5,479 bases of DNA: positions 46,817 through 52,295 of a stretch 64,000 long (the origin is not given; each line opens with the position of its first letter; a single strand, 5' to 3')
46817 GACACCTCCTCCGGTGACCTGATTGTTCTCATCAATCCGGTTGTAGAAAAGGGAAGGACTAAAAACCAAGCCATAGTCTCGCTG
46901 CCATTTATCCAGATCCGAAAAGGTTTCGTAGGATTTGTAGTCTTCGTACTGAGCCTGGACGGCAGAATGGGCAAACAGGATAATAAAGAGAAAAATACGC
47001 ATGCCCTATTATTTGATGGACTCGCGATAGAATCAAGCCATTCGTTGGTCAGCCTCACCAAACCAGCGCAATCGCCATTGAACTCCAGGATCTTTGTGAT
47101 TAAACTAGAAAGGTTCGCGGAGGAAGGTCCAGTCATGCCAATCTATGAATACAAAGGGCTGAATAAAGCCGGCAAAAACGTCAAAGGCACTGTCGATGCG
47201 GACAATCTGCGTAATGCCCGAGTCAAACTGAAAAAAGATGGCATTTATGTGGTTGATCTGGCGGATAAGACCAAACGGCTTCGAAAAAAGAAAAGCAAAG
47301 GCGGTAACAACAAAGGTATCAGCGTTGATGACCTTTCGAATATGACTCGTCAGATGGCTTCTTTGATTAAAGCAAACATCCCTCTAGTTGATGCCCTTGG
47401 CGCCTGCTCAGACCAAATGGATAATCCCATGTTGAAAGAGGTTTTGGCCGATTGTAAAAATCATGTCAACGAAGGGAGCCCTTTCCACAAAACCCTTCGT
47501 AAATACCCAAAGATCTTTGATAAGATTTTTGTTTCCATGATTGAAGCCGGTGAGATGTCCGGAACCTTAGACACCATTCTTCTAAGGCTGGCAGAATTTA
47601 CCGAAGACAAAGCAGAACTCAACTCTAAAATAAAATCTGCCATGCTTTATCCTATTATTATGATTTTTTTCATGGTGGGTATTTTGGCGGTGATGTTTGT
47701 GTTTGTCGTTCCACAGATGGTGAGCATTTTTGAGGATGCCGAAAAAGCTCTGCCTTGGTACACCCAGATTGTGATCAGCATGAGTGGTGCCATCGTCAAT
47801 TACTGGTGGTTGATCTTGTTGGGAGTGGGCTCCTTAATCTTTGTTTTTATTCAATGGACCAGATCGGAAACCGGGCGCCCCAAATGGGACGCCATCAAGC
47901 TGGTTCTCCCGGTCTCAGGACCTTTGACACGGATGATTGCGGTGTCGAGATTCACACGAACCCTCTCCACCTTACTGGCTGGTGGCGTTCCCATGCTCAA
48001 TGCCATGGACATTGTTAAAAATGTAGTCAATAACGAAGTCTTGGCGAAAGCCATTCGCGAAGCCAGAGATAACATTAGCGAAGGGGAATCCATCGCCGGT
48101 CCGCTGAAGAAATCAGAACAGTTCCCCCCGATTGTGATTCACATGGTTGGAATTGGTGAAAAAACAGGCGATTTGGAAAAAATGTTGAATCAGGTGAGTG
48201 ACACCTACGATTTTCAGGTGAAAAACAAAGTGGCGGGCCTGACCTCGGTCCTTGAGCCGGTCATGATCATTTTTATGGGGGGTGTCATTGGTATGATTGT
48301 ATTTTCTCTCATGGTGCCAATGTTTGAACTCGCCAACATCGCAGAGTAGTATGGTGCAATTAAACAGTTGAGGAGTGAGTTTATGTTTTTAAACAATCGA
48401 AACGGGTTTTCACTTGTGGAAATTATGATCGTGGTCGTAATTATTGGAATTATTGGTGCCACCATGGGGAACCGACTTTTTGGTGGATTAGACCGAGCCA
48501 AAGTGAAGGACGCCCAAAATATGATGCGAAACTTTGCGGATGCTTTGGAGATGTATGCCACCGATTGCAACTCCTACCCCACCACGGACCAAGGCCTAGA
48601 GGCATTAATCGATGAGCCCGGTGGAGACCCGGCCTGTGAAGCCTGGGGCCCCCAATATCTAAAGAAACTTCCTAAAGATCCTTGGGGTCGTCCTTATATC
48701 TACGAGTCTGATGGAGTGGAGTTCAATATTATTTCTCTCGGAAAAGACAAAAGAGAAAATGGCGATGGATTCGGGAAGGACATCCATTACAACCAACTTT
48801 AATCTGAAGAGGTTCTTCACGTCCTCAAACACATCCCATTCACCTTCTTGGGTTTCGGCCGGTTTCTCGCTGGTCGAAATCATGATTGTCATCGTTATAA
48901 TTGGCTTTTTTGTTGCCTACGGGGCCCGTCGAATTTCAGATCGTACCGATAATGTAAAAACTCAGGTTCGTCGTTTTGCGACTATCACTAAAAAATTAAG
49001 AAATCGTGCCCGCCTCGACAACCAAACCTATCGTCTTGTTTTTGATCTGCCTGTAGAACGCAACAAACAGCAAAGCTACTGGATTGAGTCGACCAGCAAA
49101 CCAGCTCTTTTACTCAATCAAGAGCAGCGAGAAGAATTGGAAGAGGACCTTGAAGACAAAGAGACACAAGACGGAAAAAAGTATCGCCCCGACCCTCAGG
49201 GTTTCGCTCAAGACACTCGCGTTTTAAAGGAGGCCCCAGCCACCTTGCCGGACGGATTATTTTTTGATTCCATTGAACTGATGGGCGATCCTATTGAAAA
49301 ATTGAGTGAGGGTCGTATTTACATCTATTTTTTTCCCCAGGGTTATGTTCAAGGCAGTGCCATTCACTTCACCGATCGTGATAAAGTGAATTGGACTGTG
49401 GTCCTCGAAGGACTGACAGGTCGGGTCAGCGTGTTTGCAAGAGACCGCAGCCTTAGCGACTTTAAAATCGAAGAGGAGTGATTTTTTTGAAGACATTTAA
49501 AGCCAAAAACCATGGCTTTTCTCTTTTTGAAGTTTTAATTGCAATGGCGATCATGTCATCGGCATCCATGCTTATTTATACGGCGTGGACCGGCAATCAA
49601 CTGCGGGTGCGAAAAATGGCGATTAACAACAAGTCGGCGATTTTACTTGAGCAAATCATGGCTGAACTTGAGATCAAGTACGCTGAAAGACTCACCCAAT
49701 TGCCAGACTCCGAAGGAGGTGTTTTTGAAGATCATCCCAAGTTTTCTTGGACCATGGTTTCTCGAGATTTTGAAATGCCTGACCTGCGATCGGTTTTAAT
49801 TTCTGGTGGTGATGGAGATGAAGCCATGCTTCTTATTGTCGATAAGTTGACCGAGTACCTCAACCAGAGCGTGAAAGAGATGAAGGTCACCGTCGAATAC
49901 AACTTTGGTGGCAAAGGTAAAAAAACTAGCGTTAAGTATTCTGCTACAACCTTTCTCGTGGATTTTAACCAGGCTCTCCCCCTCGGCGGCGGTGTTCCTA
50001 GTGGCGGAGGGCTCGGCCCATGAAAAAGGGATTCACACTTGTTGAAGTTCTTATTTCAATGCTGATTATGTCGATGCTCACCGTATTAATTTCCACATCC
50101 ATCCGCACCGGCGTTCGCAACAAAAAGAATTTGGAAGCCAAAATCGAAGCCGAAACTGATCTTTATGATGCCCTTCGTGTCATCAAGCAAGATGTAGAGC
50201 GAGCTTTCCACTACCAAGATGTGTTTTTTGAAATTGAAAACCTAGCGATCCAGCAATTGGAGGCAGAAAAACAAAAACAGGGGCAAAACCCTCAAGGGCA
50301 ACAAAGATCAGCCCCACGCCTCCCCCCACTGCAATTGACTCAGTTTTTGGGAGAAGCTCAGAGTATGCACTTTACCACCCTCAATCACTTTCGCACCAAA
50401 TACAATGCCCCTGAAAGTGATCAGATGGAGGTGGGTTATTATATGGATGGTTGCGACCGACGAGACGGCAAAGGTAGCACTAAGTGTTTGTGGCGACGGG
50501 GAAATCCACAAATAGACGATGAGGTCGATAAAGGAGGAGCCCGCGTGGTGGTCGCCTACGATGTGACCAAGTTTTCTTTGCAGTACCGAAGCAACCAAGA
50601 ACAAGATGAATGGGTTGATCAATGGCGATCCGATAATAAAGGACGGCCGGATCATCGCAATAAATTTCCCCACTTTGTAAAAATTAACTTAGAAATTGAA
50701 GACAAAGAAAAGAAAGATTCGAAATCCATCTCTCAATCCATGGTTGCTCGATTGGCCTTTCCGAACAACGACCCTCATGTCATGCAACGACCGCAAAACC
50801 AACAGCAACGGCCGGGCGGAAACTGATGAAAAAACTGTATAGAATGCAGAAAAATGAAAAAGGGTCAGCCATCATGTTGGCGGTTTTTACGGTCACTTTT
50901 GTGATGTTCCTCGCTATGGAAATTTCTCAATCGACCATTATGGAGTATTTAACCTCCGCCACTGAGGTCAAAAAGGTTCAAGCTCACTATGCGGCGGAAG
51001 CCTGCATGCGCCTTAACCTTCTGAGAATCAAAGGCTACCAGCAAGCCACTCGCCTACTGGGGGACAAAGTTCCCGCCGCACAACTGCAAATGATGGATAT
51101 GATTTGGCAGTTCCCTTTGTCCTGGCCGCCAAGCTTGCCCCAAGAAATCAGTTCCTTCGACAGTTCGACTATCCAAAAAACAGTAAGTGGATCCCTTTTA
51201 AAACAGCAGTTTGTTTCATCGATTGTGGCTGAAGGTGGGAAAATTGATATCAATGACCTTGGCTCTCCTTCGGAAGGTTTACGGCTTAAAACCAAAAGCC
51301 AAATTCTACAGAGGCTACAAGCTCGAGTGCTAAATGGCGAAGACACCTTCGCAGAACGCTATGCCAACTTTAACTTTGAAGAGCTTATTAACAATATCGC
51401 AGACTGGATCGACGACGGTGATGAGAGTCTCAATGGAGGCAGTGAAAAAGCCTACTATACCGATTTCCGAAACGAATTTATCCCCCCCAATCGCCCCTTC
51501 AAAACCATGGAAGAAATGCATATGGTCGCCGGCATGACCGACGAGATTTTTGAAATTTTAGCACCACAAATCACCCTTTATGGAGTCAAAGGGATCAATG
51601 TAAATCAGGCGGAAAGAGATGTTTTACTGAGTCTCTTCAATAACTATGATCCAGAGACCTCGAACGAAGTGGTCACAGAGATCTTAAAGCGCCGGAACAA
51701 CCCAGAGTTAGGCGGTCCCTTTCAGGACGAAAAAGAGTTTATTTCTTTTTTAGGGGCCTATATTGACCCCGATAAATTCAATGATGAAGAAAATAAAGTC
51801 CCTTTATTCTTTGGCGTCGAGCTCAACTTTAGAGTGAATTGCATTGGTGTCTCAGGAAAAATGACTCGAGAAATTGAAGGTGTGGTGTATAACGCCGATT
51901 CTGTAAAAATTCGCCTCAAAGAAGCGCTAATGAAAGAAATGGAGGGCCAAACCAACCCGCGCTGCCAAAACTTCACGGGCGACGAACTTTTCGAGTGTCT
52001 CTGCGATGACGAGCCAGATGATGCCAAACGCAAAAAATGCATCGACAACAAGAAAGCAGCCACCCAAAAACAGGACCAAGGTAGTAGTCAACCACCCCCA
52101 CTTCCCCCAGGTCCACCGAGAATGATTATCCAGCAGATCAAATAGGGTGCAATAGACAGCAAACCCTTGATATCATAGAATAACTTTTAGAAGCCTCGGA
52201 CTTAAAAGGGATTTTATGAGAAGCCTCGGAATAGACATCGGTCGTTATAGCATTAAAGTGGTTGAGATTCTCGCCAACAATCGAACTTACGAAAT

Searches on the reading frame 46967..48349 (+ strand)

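Call 72: search_protein_families(library=pfam, proteins=[window:46967-48349:+], max_evalue=0.00001)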
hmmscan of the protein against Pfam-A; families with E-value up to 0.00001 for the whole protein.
window:46967-48349:+ (460 aa): 1 family
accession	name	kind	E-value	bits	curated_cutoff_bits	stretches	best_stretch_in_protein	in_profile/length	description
PF00482.28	T2SSF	-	7.9e-66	220.2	25.2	2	127-249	2-125/125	Type II secretion system (T2SS), protein F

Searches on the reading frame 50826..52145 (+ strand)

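Call 72: search_protein_families(library=pfam, proteins=[window:50826-52145:+], max_evalue=0.00001)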
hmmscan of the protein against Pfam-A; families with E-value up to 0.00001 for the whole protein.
window:50826-52145:+ (439 aa): 1 family
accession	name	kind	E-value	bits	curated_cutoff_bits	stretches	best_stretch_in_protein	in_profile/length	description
PF21687.3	T2SSK_1st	-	1.5e-11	45.4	26.2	1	139-252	2-105/107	Type II secretion system (T2SS), protein K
